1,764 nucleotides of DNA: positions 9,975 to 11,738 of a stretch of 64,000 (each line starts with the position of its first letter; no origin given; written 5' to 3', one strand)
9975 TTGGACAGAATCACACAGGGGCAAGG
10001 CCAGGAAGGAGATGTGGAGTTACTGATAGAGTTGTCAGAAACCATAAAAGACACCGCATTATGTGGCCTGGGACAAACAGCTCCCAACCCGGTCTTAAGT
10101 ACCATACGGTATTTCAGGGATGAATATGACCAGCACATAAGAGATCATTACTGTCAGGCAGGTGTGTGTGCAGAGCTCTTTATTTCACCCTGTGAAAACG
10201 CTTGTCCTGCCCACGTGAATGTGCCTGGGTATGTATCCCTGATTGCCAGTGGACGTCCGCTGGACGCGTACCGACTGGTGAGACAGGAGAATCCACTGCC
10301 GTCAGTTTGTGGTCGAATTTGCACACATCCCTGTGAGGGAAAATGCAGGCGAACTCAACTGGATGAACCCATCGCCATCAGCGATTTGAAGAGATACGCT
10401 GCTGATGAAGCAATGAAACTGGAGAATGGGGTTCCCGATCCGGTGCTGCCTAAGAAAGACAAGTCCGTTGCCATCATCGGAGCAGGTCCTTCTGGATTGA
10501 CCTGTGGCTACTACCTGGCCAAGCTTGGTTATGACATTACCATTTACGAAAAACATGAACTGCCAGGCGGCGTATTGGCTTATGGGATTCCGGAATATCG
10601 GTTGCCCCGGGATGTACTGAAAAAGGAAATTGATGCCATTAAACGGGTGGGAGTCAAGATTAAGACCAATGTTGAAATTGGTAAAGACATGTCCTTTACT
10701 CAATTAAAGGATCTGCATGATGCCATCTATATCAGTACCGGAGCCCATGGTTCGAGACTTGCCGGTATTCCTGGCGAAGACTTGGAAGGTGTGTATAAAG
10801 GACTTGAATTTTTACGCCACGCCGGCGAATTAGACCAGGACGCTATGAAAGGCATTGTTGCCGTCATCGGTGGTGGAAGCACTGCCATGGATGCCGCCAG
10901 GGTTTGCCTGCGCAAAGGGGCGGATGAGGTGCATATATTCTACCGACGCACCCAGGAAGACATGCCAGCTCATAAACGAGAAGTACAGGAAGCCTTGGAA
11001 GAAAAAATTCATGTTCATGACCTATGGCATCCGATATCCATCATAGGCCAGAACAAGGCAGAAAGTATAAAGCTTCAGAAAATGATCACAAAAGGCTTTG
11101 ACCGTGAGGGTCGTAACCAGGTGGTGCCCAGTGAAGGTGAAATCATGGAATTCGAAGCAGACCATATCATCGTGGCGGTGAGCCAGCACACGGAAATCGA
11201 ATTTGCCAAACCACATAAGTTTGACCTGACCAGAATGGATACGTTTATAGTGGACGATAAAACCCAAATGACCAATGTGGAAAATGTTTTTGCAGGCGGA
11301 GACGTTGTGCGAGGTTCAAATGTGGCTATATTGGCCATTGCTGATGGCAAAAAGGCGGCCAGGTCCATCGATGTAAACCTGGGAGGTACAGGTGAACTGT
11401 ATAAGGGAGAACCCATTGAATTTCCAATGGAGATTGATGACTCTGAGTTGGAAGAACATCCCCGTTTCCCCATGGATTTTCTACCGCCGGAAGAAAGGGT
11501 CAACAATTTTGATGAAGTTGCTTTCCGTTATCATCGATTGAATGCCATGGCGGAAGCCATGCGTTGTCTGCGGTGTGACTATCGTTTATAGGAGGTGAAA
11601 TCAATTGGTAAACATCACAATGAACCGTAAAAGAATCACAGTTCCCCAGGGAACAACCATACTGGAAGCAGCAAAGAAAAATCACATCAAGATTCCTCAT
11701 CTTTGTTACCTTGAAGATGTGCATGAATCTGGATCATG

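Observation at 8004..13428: HydC / HydB::GltD fusion / HydA-like trimer: an NAD(P)H-linked, possibly doubly flavin-based, hydrogenase-type or Stn-type transhydrogenase module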

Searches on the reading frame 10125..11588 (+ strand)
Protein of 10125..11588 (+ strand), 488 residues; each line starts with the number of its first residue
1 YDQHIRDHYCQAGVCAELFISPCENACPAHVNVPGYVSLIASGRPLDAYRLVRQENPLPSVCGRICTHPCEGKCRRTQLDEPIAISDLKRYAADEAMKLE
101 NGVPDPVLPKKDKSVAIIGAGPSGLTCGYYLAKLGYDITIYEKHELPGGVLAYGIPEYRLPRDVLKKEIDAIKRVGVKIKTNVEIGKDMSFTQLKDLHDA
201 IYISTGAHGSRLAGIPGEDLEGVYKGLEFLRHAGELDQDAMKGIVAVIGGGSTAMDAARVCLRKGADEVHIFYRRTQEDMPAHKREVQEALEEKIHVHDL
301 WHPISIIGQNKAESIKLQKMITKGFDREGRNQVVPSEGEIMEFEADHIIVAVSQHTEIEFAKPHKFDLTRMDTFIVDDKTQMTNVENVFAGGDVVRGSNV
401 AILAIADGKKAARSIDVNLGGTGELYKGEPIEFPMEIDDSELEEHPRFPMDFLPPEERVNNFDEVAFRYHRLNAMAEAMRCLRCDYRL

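Call 32: search_solved_structures(query=window:10125-11588:+, max_evalue=1e-30, show_alignments=5)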
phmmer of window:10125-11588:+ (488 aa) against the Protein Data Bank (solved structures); distinct sequences matched with E-value up to 1e-30: 12.
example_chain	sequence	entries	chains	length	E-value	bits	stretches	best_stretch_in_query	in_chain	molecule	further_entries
9bov_A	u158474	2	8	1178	5.3e-121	408.2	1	21-485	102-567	Molybdopterin oxidoreductase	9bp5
9n5u_A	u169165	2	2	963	2e-109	370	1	20-425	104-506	NfnA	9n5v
8oh5_C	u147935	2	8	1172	6.7e-97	328.7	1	21-487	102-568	Formate dehydrogenase-O, major subunit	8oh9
5jca_L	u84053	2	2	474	7.9e-91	308.7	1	21-416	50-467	NADH-dependent Ferredoxin:NADP Oxidoreductase (NfnI) subunit alpha | NADH-dependent Ferredoxin:NADP Oxidoreductase subunit alpha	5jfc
4ylf_B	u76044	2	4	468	2e-90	307.3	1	21-421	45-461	Dihydropyrimidine dehydrogenase subunit A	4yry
5vj7_A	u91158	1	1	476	7.6e-86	292.2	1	21-420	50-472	Oxidoreductase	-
2vdc_G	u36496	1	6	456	6.1e-65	223.3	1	11-416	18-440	GLUTAMATE SYNTHASE [NADPH] SMALL CHAIN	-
6s6s_G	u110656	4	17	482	6.6e-65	223.2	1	11-416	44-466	Glutamate synthase [NADPH] small chain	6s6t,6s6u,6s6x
7mfm_I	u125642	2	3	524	7.9e-48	166.8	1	9-277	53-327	Glutamate synthase (NADPH) small chain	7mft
1h7x_A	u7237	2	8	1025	3.5e-44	154.8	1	15-413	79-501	DIHYDROPYRIMIDINE DEHYDROGENASE | Dihydropyrimidine dehydrogenase [NADP(+)]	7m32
7m31_A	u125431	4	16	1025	3.5e-44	154.8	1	15-413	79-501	Dihydropyrimidine dehydrogenase [NADP(+)]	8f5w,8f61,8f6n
1gt8_A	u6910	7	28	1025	3.5e-44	154.8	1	15-413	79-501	DIHYDROPYRIMIDINE DEHYDROGENASE | Dihydropyrimidine dehydrogenase [NADP(+)]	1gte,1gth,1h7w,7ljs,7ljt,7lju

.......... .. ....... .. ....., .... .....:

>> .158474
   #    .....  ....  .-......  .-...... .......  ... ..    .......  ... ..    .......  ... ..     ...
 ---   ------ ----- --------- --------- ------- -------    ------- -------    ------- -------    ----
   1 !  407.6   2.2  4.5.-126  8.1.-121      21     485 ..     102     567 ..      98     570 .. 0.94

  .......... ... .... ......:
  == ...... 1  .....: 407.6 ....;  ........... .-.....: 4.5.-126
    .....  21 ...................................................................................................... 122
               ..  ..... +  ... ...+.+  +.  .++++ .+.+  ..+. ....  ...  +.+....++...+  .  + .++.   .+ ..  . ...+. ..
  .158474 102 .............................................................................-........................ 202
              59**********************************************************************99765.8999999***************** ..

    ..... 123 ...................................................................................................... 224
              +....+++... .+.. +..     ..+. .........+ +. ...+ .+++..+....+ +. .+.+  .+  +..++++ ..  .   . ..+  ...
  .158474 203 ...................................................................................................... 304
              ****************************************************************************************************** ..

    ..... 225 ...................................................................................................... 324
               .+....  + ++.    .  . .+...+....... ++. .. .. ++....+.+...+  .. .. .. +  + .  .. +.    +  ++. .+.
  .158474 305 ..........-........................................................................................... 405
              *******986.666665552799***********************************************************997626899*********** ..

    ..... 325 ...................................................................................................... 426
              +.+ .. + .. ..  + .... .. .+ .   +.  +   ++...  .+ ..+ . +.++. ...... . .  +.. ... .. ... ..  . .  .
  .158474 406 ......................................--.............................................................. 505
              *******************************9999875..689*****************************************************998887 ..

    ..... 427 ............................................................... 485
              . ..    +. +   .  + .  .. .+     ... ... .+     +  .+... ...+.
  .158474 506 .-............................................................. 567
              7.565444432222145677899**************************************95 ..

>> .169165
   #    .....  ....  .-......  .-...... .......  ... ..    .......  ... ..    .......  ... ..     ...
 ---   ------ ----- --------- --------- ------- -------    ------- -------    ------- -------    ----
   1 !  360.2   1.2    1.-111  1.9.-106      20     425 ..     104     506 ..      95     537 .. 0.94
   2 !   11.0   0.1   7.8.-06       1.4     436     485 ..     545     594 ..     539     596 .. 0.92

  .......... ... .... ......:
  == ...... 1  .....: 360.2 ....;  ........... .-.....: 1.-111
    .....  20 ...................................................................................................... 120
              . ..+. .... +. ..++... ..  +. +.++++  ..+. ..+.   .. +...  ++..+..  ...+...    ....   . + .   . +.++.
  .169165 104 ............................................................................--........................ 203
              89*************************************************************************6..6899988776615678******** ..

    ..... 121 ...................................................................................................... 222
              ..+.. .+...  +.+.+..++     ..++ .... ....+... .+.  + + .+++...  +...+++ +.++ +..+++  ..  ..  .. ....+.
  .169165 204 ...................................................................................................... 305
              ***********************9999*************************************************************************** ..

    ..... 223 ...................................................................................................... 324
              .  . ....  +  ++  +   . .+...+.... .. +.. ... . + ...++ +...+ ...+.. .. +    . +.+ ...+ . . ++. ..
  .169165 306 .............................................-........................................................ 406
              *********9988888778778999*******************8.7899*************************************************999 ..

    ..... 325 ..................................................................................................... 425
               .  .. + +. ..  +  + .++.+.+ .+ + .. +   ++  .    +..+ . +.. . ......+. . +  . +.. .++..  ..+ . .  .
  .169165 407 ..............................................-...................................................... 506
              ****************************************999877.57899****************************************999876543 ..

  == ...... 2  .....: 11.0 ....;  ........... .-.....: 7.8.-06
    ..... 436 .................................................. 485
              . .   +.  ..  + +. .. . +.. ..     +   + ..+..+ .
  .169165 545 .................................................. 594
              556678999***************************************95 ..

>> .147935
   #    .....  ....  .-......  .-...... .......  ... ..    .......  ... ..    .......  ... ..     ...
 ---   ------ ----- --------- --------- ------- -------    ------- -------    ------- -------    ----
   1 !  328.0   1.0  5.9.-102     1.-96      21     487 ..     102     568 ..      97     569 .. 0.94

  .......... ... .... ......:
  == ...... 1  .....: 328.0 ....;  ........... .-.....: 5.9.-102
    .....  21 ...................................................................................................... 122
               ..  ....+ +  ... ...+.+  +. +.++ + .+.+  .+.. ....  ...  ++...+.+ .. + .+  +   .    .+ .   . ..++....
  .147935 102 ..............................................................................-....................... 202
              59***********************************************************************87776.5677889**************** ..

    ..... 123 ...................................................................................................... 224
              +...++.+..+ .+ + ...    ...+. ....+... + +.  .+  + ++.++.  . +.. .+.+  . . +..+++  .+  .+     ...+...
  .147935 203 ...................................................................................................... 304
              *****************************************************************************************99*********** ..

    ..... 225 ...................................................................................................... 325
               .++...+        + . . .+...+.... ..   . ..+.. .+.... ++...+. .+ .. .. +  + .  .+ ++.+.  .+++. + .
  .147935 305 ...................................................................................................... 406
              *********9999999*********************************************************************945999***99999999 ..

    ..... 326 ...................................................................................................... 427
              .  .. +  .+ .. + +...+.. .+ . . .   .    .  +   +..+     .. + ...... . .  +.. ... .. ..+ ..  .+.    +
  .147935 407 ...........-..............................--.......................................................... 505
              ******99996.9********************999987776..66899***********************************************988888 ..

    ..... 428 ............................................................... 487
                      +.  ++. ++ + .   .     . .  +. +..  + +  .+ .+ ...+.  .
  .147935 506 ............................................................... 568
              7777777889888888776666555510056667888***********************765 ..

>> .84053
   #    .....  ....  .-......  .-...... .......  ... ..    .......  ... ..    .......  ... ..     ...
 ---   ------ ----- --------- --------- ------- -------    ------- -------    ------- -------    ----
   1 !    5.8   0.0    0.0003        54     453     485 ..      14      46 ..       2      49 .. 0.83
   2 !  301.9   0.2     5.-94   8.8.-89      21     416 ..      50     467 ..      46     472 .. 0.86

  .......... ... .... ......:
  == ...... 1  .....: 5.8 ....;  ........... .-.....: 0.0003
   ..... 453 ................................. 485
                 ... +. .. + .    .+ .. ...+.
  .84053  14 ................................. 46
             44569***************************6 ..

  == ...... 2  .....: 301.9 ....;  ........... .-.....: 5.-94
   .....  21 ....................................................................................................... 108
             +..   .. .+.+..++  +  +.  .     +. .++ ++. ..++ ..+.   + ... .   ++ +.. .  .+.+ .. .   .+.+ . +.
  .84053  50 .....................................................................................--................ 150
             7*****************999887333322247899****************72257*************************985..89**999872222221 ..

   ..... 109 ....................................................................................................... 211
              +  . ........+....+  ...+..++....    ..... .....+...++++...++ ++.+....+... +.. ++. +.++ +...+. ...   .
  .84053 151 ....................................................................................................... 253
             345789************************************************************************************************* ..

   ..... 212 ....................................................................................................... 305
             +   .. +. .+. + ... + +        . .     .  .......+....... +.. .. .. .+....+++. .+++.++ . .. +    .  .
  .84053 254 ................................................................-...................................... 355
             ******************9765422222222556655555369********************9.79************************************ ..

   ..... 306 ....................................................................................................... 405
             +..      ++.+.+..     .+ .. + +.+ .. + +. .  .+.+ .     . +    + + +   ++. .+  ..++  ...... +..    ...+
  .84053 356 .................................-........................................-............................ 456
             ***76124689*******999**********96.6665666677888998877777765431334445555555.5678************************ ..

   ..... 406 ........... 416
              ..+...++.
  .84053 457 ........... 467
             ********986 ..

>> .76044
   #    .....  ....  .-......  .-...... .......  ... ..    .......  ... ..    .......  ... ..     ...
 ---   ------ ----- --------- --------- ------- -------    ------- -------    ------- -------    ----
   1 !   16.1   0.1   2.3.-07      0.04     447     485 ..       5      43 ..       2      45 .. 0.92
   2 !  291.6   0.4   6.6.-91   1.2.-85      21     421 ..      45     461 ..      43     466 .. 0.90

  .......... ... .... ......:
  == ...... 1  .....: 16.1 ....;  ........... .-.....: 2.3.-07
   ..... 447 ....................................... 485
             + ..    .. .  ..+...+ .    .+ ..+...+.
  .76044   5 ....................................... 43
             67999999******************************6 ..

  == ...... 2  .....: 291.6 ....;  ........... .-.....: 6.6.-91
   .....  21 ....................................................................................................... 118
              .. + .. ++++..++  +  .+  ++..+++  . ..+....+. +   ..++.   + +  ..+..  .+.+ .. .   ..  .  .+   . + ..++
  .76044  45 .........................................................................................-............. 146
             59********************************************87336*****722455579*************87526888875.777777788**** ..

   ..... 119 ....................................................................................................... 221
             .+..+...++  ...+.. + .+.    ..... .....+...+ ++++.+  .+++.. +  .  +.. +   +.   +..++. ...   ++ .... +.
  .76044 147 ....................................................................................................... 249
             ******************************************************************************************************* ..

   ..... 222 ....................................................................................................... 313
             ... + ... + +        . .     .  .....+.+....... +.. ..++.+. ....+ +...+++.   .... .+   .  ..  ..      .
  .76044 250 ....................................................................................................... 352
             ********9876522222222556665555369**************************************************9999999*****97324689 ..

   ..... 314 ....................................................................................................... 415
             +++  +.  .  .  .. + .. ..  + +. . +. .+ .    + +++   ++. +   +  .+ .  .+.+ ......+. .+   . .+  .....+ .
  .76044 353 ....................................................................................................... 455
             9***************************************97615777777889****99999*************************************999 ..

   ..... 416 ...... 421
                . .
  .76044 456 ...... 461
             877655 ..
